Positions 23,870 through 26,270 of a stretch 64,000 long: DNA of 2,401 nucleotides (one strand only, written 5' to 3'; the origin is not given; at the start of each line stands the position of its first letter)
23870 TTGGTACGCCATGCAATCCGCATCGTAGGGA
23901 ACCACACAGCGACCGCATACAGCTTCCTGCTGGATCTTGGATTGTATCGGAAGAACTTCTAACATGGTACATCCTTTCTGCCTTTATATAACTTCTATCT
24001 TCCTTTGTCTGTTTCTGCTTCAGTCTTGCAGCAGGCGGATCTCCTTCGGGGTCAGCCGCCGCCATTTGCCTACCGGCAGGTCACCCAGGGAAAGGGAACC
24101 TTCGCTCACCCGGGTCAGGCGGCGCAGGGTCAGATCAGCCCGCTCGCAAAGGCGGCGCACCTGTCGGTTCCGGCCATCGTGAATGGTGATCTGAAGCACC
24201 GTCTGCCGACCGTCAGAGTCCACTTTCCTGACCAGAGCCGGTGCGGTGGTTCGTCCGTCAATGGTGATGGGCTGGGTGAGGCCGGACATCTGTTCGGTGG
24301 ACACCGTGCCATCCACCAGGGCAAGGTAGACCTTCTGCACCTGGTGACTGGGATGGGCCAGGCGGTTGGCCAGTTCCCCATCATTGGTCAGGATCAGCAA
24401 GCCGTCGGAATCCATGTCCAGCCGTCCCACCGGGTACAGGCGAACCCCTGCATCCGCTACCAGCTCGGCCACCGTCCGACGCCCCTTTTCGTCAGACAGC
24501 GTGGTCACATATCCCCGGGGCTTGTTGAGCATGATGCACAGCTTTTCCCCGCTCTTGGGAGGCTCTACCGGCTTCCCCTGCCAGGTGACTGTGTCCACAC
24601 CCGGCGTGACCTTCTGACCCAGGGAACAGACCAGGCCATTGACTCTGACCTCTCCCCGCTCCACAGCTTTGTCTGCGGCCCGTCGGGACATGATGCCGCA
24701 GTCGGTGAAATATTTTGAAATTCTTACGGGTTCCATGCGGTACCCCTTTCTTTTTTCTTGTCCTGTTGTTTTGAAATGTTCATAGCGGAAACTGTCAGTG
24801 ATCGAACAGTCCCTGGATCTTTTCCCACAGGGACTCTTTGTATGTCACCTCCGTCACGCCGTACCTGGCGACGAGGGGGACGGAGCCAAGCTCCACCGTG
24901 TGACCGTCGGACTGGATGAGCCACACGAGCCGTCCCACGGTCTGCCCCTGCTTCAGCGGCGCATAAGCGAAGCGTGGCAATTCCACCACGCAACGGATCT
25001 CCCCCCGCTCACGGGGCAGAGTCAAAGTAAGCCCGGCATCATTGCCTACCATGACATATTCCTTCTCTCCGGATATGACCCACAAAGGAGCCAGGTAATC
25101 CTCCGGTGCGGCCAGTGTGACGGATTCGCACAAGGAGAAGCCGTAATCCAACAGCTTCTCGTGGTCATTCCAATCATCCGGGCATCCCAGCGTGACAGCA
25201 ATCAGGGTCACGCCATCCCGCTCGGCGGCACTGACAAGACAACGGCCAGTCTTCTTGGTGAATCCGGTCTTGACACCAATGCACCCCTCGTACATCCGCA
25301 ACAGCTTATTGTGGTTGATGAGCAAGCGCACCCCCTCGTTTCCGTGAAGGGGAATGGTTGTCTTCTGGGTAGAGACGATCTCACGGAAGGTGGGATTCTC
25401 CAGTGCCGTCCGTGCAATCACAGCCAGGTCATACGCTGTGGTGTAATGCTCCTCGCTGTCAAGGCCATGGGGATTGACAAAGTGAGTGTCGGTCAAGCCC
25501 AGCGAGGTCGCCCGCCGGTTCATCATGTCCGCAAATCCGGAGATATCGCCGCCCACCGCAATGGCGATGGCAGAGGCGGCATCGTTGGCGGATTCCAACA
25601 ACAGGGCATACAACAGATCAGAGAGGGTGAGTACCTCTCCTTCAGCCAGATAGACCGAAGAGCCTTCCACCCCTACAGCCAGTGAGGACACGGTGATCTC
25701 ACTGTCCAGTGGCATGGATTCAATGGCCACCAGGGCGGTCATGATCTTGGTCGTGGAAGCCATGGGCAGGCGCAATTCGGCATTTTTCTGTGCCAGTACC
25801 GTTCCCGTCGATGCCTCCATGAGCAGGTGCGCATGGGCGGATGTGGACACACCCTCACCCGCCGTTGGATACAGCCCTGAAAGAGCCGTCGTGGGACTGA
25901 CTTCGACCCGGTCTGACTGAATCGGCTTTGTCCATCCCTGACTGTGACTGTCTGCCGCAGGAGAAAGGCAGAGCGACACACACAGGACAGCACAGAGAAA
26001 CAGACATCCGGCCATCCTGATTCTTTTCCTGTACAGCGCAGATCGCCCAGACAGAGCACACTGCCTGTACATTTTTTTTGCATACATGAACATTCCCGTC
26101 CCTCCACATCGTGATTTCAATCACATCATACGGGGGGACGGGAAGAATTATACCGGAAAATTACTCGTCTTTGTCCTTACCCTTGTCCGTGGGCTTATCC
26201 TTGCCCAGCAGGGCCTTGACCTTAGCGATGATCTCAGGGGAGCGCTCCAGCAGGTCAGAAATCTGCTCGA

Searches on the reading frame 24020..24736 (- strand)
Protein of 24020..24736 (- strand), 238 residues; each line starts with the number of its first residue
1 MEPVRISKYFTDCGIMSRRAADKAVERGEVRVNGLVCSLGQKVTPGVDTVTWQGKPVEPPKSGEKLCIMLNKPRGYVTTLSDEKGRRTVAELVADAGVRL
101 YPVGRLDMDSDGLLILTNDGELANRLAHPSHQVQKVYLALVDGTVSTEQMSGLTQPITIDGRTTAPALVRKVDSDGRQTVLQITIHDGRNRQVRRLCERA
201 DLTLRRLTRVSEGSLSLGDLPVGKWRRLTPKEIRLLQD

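Call 78: search_protein_families(library=pfam, proteins=[window:24020-24736:-], max_evalue=0.00001)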
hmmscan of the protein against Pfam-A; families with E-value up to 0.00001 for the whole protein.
window:24020-24736:- (238 aa): 1 family
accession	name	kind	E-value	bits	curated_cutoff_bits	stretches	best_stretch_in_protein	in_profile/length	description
PF00849.27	PseudoU_synth_2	-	7.7e-25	88.3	26.8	1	68-198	3-151/152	RNA pseudouridylate synthase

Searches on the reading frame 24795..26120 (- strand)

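Call 78: search_protein_families(library=pfam, proteins=[window:24795-26120:-], max_evalue=0.00001)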
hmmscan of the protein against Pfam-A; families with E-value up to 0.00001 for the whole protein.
window:24795-26120:- (441 aa): 2 families
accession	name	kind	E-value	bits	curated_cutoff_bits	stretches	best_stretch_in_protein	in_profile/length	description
PF00768.25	Peptidase_S11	-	3.8e-57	193.9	27.6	1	92-313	9-237/239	D-alanyl-D-alanine carboxypeptidase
PF13354.11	Beta-lactamase2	-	2.1e-08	34.2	22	1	104-234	8-141/214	Beta-lactamase enzyme family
